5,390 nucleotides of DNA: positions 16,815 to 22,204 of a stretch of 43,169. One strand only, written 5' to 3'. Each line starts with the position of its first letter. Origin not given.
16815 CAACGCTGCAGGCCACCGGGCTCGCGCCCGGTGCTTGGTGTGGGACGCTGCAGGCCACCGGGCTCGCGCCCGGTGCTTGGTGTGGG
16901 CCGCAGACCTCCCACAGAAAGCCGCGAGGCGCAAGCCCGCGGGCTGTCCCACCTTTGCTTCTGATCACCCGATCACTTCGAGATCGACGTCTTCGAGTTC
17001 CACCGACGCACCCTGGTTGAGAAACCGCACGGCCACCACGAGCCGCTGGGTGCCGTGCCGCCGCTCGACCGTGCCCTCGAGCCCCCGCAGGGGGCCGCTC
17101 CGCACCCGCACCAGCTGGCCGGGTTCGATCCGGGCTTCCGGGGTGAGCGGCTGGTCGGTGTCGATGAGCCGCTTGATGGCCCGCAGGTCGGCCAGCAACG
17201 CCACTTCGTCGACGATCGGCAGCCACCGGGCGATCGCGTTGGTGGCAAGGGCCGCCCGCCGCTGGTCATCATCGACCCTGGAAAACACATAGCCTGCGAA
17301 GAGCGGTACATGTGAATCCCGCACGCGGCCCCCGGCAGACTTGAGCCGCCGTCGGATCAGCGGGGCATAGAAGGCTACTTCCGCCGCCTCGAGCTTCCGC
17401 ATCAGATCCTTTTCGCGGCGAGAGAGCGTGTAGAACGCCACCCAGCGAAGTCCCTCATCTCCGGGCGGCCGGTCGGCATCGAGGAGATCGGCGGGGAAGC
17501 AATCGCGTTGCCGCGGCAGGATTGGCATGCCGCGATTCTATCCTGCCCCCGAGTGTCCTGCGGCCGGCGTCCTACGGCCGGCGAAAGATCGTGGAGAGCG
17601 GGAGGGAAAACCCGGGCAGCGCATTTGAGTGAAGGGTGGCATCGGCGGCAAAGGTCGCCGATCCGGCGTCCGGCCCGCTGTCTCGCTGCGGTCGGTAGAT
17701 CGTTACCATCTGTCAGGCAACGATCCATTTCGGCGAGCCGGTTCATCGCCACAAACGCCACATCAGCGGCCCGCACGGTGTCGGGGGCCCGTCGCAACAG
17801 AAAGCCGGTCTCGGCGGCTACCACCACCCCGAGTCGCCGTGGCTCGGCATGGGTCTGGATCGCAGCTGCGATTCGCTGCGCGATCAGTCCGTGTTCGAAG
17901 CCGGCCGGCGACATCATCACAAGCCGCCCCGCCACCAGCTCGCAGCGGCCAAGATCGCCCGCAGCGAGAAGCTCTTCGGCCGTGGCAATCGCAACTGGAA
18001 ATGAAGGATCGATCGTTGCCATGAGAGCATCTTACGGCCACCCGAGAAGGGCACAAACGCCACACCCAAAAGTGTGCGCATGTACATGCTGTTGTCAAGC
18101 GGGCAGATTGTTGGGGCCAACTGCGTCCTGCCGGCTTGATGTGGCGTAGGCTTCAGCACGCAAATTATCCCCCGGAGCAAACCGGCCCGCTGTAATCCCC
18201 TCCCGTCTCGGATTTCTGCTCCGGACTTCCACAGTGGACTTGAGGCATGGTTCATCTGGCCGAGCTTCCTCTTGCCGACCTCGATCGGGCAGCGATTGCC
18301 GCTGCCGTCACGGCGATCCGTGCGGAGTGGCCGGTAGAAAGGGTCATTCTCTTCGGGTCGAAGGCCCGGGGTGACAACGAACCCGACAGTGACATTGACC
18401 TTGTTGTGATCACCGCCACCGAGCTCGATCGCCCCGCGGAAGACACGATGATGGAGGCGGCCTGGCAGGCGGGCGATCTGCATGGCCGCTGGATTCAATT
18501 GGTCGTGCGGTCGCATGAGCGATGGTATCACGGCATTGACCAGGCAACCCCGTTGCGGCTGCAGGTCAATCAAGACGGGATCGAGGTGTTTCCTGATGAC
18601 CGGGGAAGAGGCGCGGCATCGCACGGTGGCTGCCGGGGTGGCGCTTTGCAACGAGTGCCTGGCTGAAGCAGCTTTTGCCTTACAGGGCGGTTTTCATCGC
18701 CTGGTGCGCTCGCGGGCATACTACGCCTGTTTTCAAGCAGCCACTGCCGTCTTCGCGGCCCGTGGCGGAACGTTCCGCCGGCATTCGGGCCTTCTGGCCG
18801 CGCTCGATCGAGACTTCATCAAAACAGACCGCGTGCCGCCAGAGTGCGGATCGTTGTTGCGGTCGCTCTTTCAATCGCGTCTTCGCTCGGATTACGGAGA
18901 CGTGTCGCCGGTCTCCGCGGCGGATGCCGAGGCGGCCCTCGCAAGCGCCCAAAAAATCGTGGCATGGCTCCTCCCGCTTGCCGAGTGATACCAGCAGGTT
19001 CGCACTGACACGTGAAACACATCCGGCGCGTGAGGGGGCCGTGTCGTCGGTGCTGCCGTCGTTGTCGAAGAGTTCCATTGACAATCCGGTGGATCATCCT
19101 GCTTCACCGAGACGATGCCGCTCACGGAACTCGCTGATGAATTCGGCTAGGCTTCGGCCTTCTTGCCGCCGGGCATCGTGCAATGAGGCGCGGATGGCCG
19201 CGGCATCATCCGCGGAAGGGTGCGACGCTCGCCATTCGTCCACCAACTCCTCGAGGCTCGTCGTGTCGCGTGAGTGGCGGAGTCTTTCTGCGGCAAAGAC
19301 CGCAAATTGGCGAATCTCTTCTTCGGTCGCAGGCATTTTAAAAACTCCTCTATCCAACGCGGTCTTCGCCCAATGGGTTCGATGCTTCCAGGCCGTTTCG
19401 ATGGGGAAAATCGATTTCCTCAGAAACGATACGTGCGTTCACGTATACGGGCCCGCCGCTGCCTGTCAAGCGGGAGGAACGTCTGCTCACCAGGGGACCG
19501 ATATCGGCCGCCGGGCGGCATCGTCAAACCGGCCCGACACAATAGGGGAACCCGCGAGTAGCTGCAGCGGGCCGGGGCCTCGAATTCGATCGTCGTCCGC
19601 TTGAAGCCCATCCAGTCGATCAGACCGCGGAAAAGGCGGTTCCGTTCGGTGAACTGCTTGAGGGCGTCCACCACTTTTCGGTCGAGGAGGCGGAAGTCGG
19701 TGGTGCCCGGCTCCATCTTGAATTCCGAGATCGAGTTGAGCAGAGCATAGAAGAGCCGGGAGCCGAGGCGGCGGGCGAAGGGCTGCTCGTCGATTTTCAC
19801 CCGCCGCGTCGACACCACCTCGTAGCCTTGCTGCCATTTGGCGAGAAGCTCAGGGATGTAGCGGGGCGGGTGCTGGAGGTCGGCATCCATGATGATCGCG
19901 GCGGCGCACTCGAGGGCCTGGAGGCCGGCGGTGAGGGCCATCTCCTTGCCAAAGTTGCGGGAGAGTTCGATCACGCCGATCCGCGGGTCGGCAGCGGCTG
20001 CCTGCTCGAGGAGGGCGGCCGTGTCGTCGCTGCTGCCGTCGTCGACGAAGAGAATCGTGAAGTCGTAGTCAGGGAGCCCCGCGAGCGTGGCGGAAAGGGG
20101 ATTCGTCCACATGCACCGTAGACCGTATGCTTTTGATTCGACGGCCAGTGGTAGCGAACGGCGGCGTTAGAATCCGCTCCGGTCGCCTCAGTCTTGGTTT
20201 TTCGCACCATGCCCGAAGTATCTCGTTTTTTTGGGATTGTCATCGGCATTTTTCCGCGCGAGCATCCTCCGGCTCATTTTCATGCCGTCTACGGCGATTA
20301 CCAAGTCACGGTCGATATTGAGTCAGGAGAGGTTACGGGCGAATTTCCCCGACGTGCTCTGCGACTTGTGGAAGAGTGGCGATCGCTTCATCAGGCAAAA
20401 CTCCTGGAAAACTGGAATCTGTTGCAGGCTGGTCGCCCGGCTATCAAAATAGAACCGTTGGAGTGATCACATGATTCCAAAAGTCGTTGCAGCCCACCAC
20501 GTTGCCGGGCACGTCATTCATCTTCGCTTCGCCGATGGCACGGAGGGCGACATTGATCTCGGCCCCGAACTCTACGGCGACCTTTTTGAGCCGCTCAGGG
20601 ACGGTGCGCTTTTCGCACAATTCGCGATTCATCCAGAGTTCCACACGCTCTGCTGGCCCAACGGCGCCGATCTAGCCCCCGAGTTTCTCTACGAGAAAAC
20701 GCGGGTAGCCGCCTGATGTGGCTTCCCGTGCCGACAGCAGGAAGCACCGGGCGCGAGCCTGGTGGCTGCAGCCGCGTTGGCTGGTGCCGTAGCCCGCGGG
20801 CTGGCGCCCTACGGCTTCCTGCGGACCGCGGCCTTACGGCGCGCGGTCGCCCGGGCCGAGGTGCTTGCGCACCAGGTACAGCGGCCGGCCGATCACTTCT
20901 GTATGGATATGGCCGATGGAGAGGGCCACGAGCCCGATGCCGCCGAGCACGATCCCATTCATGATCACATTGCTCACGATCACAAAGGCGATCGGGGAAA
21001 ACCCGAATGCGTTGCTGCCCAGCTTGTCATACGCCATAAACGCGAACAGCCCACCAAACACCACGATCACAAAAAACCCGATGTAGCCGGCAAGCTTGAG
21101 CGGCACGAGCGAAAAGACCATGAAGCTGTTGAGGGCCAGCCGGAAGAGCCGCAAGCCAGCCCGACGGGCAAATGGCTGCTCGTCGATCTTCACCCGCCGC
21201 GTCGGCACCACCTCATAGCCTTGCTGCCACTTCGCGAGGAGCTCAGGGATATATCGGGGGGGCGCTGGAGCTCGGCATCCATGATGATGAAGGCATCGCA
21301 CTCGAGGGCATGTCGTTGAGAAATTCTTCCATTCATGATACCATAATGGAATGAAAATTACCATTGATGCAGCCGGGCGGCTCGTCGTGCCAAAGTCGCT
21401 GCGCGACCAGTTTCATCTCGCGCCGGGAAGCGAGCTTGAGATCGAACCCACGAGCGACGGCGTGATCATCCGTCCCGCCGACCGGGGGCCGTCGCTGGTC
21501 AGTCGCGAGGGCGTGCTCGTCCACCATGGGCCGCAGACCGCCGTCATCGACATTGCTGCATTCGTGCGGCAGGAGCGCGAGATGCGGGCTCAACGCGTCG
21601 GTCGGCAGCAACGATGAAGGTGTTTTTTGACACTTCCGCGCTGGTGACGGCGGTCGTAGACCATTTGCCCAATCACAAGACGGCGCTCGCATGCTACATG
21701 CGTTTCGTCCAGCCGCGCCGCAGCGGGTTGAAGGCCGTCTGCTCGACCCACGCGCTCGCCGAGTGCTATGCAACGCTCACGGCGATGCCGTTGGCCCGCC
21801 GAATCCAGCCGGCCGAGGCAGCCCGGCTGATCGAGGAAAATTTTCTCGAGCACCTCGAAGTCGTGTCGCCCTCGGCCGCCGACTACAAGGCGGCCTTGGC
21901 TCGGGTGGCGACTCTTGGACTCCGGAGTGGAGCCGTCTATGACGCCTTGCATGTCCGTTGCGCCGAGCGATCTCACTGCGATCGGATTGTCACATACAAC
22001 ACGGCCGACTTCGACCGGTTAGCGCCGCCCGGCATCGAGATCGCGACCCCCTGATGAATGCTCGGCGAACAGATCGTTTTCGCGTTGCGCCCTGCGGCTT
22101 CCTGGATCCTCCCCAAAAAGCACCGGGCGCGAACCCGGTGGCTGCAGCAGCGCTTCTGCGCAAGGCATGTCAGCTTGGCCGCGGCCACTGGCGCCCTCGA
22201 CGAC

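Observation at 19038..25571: Four same-strand copies or remnants of one GtrB/Dpm1-type GT2 gene, interleaved with toxin-antitoxin cassettes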

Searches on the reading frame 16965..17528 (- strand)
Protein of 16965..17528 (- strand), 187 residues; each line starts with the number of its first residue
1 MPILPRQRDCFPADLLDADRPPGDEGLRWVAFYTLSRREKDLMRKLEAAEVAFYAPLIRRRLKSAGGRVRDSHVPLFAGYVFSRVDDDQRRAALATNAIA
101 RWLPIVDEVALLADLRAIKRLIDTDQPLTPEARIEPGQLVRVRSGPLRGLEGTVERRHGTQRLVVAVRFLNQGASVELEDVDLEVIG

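Call 5: search_protein_families(library=pfam, proteins=[window:16965-17528:-], max_evalue=0.01)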
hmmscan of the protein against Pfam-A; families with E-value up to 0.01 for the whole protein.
window:16965-17528:- (187 aa): 2 families
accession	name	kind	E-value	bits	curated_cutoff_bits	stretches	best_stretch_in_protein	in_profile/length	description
PF02357.24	NusG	-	3e-07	31.3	22.2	1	28-97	2-69/93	Transcription termination factor nusG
PF00467.35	KOW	-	0.00018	21.6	22.3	1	136-161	1-26/32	KOW motif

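Call 51: find_encoding_contigs(protein=window:16965-17528:-, flank=10000, max_places=10)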
Protein window:16965-17528:- (187 aa): 7 contigs read that carry it; 3 places shown.
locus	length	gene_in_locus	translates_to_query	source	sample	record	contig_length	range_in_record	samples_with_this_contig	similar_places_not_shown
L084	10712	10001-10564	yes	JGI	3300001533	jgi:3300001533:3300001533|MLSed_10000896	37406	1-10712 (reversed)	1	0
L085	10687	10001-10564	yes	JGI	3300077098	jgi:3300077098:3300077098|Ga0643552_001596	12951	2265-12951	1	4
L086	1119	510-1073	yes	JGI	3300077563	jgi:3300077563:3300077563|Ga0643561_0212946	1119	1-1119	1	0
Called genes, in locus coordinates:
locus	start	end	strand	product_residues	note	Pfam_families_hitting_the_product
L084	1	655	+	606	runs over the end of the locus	-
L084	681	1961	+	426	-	-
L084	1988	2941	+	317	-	PF00535:Glycos_transf_2, PF13641:Glyco_tranf_2_3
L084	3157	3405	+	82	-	PF13711:DUF4160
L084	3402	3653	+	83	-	PF10387:DUF2442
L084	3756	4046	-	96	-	-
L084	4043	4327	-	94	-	-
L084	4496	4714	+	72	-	-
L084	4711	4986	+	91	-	-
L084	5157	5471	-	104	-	-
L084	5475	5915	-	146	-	PF01850:PIN, PF13470:PIN_3 (weak)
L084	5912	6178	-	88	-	PF04014:MazE_antitoxin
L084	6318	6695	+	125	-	-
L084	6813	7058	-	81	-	PF10387:DUF2442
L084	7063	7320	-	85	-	PF13711:DUF4160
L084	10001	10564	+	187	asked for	PF02357:NusG (weak)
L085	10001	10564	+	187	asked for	PF02357:NusG (weak)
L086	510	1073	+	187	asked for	PF02357:NusG (weak)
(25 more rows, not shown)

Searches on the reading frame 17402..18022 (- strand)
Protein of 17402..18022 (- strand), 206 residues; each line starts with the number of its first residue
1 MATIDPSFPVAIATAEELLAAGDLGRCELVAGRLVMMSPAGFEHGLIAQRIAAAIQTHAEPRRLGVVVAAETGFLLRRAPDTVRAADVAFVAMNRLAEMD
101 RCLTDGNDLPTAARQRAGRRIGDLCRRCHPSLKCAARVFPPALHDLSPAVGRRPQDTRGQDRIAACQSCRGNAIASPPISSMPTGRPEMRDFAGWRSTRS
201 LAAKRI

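Call 5: search_protein_families(library=pfam, proteins=[window:17402-18022:-], max_evalue=0.01)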
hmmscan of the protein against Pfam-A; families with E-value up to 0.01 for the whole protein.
window:17402-18022:- (206 aa): 1 family
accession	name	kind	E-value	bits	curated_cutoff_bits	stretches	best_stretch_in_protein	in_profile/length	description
PF05685.18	Uma2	-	7.8e-13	48.7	27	1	21-96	9-81/172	Putative restriction endonuclease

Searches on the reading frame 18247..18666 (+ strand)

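Call 5: search_protein_families(library=pfam, proteins=[window:18247-18666:+], max_evalue=0.01)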
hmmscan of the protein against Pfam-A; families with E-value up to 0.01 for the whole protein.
window:18247-18666:+ (139 aa): 3 families
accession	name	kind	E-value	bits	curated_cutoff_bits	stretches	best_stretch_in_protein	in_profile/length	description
PF01909.29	NTP_transf_2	-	5e-11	43.3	21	1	21-92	5-78/93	Nucleotidyltransferase domain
PF18765.7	Polbeta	-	2.9e-08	34.2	26.9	1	29-86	12-67/93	Polymerase beta, Nucleotidyltransferase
PF22600.2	MTPAP-like_central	-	0.0042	17.6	27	1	23-59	32-68/139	Poly(A) RNA polymerase, mitochondrial-like, central palm domain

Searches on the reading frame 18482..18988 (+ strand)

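Call 5: search_protein_families(library=pfam, proteins=[window:18482-18988:+], max_evalue=0.01)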
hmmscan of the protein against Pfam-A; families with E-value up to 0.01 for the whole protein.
window:18482-18988:+ (168 aa): 1 family
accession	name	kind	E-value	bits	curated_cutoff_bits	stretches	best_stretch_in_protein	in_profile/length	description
PF05168.19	HEPN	-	3e-14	53.6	22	1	58-163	10-114/117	HEPN domain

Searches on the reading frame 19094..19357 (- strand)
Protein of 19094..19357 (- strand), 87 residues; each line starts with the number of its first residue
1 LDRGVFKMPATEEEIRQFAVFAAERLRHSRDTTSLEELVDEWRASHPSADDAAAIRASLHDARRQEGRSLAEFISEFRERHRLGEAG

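Call 5: search_protein_families(library=pfam, proteins=[window:19094-19357:-], max_evalue=0.01)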
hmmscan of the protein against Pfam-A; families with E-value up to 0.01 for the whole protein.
window:19094-19357:- (87 aa): 0 families

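Call 32: search_protein_families(library=ncbifam, proteins=[window:19094-19357:-], max_evalue=0.01)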
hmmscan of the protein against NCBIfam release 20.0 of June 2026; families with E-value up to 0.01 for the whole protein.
window:19094-19357:- (87 aa): 0 families

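Call 33: search_protein_families(library=pfam, proteins=[window:19094-19357:-], max_evalue=5)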
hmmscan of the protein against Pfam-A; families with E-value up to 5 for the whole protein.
window:19094-19357:- (87 aa): 1 family
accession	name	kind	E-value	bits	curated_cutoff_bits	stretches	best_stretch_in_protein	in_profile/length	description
PF07624.16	PSD2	-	0.13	12.5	25.8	1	14-46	26-58/74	Protein of unknown function (DUF1585)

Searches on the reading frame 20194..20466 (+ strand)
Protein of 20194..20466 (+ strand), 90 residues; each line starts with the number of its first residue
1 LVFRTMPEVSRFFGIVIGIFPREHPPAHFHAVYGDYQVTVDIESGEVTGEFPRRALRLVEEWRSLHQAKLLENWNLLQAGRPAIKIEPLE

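Call 5: search_protein_families(library=pfam, proteins=[window:20194-20466:+], max_evalue=0.01)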
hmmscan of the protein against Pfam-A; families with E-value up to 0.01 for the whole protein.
window:20194-20466:+ (90 aa): 1 family
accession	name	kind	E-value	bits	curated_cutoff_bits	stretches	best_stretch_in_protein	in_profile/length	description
PF13711.11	DUF4160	-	8.8e-17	61.5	23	1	14-75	1-65/65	Domain of unknown function (DUF4160)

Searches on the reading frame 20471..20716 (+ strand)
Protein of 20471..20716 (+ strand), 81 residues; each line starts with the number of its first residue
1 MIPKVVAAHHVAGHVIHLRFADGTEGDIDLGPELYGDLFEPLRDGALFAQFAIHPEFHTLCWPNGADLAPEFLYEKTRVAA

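Call 5: search_protein_families(library=pfam, proteins=[window:20471-20716:+], max_evalue=0.01)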
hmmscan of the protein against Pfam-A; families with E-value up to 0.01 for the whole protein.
window:20471-20716:+ (81 aa): 1 family
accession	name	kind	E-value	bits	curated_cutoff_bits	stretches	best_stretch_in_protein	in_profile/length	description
PF10387.14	DUF2442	-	4.9e-14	52.7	23.9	1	5-76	1-69/72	Protein of unknown function (DUF2442)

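Call 45: find_encoding_contigs(protein=window:20471-20716:+, flank=10000, max_places=10)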
Protein window:20471-20716:+ (81 aa): 11 contigs read that carry it; 7 places shown.
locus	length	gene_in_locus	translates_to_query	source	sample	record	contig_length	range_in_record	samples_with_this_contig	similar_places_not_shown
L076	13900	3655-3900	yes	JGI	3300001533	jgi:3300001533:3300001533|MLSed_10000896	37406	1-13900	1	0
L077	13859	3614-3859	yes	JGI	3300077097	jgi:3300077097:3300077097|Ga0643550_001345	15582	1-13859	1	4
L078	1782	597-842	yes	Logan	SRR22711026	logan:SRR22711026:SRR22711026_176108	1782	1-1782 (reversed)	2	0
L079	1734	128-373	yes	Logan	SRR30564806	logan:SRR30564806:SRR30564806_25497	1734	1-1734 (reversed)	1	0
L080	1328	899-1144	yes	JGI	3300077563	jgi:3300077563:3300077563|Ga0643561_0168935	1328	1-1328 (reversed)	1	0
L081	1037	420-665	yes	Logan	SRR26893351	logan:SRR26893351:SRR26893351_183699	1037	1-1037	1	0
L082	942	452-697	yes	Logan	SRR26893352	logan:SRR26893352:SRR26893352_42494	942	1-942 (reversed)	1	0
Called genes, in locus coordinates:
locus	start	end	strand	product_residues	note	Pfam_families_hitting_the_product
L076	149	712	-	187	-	PF02357:NusG (weak)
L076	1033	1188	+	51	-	-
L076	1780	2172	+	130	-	PF05168:HEPN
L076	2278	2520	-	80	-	-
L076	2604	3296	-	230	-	PF00535:Glycos_transf_2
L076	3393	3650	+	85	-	PF13711:DUF4160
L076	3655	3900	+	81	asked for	PF10387:DUF2442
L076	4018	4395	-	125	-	-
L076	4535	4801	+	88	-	PF04014:MazE_antitoxin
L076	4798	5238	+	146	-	PF01850:PIN, PF13470:PIN_3 (weak)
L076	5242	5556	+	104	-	-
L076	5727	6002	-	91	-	-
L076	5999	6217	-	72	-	-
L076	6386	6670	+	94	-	-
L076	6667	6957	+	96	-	-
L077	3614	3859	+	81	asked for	PF10387:DUF2442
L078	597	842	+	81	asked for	PF10387:DUF2442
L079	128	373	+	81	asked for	PF10387:DUF2442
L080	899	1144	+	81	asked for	PF10387:DUF2442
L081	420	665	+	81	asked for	PF10387:DUF2442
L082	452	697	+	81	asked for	PF10387:DUF2442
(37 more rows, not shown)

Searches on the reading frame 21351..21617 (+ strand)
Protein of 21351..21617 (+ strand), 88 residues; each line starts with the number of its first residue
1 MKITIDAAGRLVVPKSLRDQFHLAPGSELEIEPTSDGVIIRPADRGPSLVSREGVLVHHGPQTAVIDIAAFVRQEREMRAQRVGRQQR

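Call 5: search_protein_families(library=pfam, proteins=[window:21351-21617:+], max_evalue=0.01)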
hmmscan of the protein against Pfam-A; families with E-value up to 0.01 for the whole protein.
window:21351-21617:+ (88 aa): 2 families
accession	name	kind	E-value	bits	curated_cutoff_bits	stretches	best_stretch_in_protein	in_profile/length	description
PF04014.23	MazE_antitoxin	-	7.4e-09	35.9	24.7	1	4-46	3-46/48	Antidote-toxin recognition MazE, bacterial antitoxin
PF02381.23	MraZ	-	0.0016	18.8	23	1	3-23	8-28/72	MraZ protein, putative antitoxin-like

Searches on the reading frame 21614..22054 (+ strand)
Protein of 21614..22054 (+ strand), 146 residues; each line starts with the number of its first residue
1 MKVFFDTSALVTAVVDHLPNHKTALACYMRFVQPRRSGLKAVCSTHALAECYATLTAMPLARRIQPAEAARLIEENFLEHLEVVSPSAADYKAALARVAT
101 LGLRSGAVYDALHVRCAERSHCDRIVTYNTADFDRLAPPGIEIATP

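Call 6: search_protein_families(library=pfam, proteins=[window:21614-22054:+], max_evalue=0.01)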
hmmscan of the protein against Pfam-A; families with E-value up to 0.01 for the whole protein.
window:21614-22054:+ (146 aa): 2 families
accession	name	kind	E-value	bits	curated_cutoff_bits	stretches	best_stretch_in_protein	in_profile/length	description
PF01850.27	PIN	-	1.8e-12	48.4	23.6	1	3-137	1-118/120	PIN domain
PF13470.12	PIN_3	-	2.4e-06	28.8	27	1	2-131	1-115/115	PIN domain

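Call 46: find_encoding_contigs(protein=window:21614-22054:+, flank=10000, max_places=10)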
Protein window:21614-22054:+ (146 aa): 1 contig read that carries it; 1 place shown.
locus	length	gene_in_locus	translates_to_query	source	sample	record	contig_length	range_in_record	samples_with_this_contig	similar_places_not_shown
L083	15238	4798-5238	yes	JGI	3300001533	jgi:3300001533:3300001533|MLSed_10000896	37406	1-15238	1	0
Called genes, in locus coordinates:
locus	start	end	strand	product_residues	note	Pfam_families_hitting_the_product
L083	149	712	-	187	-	PF02357:NusG (weak)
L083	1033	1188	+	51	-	-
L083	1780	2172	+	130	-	PF05168:HEPN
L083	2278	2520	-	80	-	-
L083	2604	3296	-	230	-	PF00535:Glycos_transf_2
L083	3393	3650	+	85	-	PF13711:DUF4160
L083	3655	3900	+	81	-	PF10387:DUF2442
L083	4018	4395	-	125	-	-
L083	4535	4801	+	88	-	PF04014:MazE_antitoxin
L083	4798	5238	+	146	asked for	PF01850:PIN, PF13470:PIN_3 (weak)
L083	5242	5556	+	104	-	-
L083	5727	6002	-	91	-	-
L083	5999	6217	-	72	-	-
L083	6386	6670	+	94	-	-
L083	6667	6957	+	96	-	-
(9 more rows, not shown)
